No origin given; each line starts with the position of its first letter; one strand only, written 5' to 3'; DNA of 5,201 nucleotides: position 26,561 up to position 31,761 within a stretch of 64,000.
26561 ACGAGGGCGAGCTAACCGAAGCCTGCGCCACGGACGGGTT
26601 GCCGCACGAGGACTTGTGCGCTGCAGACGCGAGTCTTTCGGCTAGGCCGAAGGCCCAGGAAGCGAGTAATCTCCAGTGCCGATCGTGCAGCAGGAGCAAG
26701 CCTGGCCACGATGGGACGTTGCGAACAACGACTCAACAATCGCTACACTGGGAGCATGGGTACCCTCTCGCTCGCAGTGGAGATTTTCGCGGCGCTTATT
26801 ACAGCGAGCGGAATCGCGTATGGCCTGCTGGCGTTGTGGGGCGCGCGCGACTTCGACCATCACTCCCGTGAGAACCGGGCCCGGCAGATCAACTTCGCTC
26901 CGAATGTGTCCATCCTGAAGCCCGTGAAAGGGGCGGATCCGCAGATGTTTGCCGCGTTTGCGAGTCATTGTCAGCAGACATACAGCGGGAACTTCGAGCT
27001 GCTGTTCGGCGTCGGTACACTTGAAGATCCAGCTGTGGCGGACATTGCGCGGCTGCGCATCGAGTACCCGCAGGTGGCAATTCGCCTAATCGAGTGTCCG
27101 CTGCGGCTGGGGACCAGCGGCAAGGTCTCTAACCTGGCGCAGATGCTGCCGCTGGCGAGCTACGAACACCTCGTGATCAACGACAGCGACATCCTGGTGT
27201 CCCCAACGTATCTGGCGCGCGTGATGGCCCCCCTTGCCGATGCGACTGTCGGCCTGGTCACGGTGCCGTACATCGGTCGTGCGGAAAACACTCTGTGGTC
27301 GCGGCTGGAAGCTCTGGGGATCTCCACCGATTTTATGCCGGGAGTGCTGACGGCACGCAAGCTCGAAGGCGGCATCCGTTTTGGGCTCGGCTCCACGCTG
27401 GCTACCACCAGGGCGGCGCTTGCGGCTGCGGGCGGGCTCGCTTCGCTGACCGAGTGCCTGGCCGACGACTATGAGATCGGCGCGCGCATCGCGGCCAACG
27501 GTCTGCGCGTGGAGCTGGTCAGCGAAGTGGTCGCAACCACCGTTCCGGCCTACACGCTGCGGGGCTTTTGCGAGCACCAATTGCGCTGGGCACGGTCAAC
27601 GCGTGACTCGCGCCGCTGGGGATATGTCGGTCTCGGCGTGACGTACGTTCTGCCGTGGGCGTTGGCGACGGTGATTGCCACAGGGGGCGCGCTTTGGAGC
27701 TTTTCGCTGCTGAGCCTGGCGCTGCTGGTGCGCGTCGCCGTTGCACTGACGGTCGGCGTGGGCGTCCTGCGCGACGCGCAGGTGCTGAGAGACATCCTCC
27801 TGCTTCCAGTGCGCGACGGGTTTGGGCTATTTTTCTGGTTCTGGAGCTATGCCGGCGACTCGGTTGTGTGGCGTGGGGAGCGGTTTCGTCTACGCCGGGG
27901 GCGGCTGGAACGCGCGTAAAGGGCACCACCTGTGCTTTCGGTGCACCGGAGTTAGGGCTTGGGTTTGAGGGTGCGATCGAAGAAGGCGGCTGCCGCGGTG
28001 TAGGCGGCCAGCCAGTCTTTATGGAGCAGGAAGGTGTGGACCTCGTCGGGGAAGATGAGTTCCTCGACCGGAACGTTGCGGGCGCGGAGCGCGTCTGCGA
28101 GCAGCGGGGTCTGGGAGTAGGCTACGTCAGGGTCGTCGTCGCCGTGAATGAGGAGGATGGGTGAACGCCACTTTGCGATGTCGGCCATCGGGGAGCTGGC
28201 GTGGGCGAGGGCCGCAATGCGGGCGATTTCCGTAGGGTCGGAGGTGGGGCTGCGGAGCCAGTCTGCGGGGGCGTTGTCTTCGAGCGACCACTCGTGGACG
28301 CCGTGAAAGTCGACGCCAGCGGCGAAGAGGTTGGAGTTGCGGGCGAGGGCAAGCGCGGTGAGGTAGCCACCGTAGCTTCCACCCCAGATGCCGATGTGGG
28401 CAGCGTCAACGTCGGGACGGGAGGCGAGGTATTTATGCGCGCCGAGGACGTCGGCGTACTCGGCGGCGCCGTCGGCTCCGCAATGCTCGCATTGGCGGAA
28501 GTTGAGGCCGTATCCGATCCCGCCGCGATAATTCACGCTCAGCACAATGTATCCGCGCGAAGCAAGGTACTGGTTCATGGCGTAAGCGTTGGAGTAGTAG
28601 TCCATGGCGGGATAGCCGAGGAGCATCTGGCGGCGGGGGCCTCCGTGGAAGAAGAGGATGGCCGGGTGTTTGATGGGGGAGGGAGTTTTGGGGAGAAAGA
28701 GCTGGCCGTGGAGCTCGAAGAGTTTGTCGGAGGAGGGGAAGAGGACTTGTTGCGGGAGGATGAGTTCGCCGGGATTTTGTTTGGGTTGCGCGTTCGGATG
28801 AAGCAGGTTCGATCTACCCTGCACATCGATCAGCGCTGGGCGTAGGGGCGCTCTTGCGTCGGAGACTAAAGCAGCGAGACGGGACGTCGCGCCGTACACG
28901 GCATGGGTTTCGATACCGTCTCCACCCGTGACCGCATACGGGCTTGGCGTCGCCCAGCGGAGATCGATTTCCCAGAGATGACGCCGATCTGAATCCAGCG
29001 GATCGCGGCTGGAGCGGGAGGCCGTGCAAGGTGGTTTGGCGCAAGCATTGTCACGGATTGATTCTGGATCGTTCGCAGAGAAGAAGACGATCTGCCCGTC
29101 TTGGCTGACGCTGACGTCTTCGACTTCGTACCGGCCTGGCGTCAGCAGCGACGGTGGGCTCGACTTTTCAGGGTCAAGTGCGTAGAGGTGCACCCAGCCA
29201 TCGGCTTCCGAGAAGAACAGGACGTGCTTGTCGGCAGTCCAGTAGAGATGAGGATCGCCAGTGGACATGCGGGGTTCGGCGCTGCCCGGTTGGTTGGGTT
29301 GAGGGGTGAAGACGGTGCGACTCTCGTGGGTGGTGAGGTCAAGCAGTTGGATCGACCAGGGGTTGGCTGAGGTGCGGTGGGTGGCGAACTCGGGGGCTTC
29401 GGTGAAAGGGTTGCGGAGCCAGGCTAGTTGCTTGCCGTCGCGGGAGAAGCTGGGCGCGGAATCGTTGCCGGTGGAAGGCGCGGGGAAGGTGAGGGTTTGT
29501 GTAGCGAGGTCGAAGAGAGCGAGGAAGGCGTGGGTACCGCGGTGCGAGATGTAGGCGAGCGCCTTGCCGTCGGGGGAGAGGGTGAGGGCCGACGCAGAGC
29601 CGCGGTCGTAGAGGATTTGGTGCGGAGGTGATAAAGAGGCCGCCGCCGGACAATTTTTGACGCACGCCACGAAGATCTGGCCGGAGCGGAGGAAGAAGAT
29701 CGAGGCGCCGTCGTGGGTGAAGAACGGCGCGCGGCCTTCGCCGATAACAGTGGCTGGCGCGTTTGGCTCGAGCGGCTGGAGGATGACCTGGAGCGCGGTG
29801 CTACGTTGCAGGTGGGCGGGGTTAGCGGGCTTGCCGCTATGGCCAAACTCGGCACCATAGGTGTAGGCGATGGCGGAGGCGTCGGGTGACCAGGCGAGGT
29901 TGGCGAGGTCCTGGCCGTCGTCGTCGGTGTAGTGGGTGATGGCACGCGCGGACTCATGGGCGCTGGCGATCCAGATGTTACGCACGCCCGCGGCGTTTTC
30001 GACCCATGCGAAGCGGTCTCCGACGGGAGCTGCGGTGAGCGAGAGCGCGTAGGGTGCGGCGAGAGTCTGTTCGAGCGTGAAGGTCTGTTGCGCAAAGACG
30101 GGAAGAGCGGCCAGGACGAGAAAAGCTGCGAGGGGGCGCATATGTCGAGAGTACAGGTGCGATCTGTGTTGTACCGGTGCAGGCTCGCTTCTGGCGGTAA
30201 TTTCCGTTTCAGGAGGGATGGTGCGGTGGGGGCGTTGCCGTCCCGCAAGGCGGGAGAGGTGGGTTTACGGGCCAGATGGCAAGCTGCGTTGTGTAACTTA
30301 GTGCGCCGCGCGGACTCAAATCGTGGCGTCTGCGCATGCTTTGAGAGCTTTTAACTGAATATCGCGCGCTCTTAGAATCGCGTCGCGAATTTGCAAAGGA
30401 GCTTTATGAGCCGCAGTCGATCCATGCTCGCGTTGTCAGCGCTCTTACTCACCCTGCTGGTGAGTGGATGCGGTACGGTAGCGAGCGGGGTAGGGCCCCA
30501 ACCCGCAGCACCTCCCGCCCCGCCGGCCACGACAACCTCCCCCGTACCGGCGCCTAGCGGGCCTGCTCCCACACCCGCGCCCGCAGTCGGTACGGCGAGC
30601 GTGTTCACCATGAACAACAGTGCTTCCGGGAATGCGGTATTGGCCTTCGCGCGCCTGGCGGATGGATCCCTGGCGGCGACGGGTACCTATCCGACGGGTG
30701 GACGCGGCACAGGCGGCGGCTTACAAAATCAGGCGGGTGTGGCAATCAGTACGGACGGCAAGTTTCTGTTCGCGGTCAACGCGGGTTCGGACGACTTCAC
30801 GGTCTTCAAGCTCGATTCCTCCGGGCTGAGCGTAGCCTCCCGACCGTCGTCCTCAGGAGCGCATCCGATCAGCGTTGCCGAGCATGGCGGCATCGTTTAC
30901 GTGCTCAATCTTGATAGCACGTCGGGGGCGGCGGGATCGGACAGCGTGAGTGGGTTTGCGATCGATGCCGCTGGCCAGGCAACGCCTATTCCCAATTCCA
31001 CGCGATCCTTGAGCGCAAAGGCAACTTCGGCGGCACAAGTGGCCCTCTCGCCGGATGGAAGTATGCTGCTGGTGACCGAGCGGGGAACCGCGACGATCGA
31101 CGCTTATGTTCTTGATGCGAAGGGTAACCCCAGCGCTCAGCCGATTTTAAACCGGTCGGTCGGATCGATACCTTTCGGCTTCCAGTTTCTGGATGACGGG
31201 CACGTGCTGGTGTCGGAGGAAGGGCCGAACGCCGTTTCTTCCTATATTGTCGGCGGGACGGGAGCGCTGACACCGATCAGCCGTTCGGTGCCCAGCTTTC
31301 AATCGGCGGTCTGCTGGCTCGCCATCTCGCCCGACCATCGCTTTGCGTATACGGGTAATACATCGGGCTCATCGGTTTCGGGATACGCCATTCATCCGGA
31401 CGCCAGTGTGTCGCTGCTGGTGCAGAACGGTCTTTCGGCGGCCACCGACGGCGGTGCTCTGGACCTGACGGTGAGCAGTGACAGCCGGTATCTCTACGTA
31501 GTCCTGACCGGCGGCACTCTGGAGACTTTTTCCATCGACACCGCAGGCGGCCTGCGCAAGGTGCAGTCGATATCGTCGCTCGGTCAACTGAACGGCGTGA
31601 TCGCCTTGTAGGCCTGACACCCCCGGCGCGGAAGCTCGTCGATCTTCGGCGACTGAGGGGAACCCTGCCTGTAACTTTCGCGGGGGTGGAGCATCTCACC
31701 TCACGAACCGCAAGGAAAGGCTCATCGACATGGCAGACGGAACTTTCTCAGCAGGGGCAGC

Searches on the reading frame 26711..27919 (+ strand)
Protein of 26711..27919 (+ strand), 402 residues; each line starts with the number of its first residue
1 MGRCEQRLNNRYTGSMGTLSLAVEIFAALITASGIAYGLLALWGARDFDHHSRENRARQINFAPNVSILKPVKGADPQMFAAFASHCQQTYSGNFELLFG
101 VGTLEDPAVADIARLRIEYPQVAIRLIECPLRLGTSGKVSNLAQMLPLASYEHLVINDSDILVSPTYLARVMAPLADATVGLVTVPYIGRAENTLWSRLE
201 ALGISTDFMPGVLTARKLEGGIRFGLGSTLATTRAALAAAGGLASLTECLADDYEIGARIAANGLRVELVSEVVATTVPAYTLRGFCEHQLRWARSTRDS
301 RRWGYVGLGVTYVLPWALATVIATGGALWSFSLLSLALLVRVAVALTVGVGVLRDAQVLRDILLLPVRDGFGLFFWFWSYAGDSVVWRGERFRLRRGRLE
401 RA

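Call 82: search_protein_families(library=pfam, proteins=[window:26711-27919:+], max_evalue=0.00001)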
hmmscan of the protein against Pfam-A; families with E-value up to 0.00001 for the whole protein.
window:26711-27919:+ (402 aa): 3 families
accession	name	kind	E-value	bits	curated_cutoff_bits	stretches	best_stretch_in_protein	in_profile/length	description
PF13506.12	Glyco_transf_21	-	5.3e-45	153.4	21.7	1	120-295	1-174/174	Glycosyl transferase family 21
PF13641.12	Glyco_tranf_2_3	-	3.3e-22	80.1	27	1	88-295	25-229/230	Glycosyltransferase like family 2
PF13632.12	Glyco_trans_2_3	-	2.7e-16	60.4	27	1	155-343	3-197/198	Glycosyl transferase family group 2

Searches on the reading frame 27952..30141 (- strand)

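Call 82: search_protein_families(library=pfam, proteins=[window:27952-30141:-], max_evalue=0.00001)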
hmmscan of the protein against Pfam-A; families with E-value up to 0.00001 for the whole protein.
window:27952-30141:- (729 aa): 5 families
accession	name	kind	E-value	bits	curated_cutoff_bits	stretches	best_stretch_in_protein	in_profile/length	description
PF00326.27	Peptidase_S9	-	3.2e-39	135.1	22.6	1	523-726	7-211/213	Prolyl oligopeptidase family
PF01738.24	DLH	-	2.3e-13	50.7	21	1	517-719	28-202/217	Dienelactone hydrolase family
PF00930.27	DPPIV_N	-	2e-11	43.6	22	1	293-363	235-306/354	Dipeptidyl peptidase IV (DPP IV) N-terminal region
PF07676.18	PD40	-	1.1e-10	41.5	20.9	0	222-244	6-28/38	WD40-like Beta Propeller Repeat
PF20434.5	BD-FAE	-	4.1e-10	40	26.8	1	482-685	4-215/215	BD-FAE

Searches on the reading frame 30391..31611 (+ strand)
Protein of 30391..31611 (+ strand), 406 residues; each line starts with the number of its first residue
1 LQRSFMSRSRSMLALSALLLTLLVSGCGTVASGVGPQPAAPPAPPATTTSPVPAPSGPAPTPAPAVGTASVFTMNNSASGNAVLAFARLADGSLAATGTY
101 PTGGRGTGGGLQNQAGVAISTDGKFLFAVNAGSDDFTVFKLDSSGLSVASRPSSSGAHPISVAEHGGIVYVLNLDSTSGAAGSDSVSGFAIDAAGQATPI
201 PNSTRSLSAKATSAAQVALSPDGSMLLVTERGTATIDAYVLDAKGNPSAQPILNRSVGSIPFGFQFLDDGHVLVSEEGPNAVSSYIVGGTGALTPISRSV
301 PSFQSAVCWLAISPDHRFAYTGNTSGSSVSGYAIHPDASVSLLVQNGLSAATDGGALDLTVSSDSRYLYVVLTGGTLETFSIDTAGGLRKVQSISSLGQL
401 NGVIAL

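Call 82: search_protein_families(library=pfam, proteins=[window:30391-31611:+], max_evalue=0.00001)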
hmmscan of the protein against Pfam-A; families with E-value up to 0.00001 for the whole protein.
window:30391-31611:+ (406 aa): 1 family
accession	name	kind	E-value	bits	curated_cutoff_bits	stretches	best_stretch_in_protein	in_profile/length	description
PF10282.15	Lactonase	-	5.8e-20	72.2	21.7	2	83-177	215-313/344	Lactonase, 7-bladed beta-propeller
